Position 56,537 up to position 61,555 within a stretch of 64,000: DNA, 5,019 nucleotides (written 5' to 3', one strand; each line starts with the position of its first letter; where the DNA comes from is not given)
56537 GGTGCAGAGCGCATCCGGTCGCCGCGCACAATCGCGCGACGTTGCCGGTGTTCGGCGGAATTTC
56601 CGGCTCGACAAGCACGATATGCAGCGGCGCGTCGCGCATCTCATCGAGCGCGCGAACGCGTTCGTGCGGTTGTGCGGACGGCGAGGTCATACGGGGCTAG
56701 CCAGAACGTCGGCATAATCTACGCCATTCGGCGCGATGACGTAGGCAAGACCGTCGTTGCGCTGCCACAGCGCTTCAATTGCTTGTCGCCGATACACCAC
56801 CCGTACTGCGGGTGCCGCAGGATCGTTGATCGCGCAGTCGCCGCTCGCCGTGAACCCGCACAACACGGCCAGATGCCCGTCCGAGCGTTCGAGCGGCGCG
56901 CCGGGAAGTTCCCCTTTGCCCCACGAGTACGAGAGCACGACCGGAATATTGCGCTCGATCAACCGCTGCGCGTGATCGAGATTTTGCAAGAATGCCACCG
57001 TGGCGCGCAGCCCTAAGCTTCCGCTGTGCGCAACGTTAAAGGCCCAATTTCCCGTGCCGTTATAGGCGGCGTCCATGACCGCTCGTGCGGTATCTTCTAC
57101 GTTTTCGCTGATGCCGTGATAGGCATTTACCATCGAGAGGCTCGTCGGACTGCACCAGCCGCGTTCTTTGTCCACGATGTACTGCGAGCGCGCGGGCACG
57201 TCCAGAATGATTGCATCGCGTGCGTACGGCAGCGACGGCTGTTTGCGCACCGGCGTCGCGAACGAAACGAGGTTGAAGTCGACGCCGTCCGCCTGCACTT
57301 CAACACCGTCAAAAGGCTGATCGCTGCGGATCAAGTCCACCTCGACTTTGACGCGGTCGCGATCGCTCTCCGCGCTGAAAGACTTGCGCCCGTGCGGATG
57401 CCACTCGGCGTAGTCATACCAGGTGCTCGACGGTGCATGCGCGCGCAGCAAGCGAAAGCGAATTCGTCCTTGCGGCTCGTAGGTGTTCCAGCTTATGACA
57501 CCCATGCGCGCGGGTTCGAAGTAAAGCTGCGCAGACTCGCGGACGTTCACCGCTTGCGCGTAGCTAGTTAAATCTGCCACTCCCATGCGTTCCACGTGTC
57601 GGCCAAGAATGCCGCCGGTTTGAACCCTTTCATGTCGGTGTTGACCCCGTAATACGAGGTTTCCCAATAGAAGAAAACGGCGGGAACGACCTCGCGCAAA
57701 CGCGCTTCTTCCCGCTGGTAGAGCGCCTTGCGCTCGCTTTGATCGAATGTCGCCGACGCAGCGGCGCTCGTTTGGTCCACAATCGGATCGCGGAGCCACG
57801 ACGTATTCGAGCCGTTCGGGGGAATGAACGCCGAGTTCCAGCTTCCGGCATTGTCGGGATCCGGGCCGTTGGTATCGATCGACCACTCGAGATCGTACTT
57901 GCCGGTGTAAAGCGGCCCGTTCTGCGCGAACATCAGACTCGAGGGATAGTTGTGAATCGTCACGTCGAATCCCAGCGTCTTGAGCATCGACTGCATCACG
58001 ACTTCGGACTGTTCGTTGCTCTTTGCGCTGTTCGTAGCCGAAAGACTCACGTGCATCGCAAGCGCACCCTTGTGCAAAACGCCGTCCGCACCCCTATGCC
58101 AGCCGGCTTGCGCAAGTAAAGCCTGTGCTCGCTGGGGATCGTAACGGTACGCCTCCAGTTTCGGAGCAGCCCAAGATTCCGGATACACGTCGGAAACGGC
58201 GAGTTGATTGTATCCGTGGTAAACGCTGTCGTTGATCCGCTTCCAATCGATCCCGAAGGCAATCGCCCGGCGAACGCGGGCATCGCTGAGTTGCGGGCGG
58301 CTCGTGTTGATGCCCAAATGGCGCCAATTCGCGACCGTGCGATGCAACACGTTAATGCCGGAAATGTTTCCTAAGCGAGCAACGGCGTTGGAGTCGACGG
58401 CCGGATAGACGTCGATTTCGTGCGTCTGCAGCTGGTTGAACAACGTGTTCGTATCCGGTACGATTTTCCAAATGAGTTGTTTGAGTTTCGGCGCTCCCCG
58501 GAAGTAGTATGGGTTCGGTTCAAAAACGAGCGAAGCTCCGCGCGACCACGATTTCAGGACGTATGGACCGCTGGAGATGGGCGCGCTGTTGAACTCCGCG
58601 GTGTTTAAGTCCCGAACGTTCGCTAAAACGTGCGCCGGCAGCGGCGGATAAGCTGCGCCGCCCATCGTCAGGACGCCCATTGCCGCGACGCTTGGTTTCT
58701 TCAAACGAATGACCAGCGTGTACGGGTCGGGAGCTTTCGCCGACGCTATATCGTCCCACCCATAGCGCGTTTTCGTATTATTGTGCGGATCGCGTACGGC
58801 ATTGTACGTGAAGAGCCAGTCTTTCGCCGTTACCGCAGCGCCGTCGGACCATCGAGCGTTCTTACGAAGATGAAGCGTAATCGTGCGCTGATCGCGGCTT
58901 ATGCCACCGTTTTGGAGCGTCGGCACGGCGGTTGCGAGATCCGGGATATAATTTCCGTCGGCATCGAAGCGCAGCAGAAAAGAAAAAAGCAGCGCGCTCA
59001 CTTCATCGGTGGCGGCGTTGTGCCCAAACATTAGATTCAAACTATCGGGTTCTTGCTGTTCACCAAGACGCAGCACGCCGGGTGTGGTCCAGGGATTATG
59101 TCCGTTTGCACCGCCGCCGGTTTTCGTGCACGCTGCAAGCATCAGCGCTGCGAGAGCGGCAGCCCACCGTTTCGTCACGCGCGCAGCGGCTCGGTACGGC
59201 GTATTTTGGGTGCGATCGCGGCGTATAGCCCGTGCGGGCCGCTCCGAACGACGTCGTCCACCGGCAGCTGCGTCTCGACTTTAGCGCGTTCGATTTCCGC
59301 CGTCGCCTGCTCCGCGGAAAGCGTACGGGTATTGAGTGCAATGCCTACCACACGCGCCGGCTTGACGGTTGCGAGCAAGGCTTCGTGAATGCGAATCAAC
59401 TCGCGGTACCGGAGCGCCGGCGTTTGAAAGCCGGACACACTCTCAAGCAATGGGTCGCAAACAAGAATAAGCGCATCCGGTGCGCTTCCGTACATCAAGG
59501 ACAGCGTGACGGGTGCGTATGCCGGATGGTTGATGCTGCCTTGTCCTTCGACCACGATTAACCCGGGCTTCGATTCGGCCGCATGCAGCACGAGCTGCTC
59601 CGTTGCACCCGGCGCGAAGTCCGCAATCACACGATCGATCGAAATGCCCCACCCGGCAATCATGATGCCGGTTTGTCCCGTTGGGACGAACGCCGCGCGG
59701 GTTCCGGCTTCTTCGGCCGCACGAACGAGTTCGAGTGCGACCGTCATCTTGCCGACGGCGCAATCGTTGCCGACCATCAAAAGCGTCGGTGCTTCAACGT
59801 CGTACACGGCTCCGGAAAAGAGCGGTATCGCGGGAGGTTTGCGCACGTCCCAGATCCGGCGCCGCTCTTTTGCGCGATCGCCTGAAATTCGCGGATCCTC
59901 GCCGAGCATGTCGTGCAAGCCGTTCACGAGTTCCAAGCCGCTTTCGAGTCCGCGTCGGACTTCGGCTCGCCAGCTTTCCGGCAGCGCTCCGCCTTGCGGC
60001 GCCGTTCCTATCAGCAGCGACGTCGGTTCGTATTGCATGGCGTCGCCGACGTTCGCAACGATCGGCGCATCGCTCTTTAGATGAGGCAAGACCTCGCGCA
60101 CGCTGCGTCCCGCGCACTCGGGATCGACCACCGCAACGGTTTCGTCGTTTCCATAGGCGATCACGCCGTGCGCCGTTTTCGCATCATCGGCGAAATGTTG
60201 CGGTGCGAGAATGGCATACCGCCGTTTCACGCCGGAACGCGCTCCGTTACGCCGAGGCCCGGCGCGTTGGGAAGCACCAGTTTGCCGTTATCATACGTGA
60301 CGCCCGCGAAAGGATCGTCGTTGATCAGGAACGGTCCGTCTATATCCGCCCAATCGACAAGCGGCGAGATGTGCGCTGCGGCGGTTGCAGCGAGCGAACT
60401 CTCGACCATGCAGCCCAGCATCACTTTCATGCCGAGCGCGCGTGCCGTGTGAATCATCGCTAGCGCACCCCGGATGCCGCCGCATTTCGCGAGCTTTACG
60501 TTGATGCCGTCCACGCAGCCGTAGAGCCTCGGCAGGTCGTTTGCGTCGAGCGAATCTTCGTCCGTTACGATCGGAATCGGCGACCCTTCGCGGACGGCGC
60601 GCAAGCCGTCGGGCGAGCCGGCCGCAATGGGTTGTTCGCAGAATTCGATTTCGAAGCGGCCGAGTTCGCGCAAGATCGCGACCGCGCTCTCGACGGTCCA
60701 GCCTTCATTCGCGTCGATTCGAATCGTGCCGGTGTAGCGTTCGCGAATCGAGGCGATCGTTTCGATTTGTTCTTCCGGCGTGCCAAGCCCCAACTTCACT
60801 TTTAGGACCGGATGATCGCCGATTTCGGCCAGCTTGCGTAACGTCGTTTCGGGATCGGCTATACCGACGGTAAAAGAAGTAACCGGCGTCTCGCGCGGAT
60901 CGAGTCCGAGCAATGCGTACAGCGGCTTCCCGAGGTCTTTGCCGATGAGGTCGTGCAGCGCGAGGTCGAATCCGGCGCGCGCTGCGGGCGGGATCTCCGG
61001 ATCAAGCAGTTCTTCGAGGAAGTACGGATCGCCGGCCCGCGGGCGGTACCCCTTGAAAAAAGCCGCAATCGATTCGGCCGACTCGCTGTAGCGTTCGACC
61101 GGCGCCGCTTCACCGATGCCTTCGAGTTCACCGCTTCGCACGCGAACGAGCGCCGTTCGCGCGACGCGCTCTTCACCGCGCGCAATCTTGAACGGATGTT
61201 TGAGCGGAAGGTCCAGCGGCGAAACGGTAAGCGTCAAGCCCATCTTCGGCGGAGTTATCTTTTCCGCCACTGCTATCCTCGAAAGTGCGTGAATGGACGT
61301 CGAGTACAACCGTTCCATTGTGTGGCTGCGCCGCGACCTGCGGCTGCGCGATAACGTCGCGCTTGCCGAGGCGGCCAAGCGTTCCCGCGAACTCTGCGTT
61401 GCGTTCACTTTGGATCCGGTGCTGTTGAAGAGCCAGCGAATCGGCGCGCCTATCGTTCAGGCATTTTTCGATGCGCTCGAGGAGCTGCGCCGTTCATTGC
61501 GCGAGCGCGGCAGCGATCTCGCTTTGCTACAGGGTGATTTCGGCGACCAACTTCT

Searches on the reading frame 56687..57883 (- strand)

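Call 60: search_protein_families(library=pfam, proteins=[window:56687-57883:-], max_evalue=0.00001)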
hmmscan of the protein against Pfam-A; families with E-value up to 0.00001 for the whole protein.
window:56687-57883:- (398 aa): 1 family
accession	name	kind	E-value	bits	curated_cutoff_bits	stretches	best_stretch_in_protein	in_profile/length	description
PF13529.12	Peptidase_C39_2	-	1.4e-16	61.8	24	1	227-356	1-143/143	Peptidase_C39 like family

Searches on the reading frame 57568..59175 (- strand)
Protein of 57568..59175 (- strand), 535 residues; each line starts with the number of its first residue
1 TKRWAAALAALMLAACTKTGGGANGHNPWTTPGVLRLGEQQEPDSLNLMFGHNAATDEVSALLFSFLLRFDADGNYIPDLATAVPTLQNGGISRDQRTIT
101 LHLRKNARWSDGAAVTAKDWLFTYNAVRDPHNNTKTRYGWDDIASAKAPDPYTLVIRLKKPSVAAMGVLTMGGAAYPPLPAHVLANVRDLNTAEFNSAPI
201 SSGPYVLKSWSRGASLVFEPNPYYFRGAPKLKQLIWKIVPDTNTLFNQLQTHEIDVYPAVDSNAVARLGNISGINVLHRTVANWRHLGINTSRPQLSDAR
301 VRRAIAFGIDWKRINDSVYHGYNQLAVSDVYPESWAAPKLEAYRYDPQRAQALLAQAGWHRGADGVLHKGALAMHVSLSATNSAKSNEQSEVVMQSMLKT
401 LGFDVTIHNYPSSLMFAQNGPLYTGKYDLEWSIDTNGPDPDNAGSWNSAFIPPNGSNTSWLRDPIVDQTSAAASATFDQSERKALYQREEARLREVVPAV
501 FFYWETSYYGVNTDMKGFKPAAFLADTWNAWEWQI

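Call 60: search_protein_families(library=pfam, proteins=[window:57568-59175:-], max_evalue=0.00001)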
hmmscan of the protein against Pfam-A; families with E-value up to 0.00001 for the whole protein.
window:57568-59175:- (535 aa): 1 family
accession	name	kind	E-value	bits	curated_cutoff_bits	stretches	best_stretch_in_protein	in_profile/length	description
PF00496.27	SBP_bac_5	-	1.1e-80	272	32.4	1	76-442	2-355/368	Bacterial extracellular solute-binding proteins, family 5 Middle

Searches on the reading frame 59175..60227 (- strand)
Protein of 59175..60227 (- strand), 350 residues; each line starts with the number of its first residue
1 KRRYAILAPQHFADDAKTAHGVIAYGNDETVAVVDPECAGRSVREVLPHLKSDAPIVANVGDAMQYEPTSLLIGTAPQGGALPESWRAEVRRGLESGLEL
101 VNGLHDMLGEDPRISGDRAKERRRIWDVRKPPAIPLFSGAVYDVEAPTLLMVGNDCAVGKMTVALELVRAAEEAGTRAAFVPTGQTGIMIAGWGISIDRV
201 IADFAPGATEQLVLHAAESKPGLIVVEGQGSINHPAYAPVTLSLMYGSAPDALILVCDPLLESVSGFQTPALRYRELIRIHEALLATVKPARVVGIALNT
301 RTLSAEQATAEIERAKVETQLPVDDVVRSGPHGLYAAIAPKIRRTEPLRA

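Call 60: search_protein_families(library=pfam, proteins=[window:59175-60227:-], max_evalue=0.00001)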
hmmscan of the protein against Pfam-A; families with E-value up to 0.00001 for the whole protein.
window:59175-60227:- (350 aa): 2 families
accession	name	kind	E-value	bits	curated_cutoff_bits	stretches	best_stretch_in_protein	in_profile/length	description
PF07755.17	DUF1611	-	5.1e-63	212.6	25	1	136-332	2-198/201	Domain of unknown function (DUF1611_C) P-loop domain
PF17396.8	DUF1611_N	-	2.9e-27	95.3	22.6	1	36-131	1-95/95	Domain of unknown function (DUF1611_N) Rossmann-like domain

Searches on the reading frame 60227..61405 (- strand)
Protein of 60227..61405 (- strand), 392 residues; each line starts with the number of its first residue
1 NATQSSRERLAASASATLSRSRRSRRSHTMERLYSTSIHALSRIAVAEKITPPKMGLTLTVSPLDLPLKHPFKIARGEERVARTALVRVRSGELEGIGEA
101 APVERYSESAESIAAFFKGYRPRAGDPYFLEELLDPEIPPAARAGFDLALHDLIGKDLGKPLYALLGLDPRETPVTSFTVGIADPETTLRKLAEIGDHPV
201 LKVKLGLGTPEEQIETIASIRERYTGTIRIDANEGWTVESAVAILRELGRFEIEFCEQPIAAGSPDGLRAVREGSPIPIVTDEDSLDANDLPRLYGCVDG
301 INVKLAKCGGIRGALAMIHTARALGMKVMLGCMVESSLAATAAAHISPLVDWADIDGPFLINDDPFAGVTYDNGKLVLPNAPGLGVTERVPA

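Call 60: search_protein_families(library=pfam, proteins=[window:60227-61405:-], max_evalue=0.00001)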
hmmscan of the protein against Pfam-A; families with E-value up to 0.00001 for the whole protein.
window:60227-61405:- (392 aa): 2 families
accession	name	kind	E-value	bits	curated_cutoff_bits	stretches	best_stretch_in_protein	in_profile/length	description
PF13378.12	MR_MLE_C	-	2.1e-38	132.7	29.4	1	198-387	15-214/219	Enolase C-terminal domain-like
PF02746.21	MR_MLE_N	-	2.7e-09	37.7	22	1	66-167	11-117/117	Mandelate racemase / muconate lactonizing enzyme, N-terminal domain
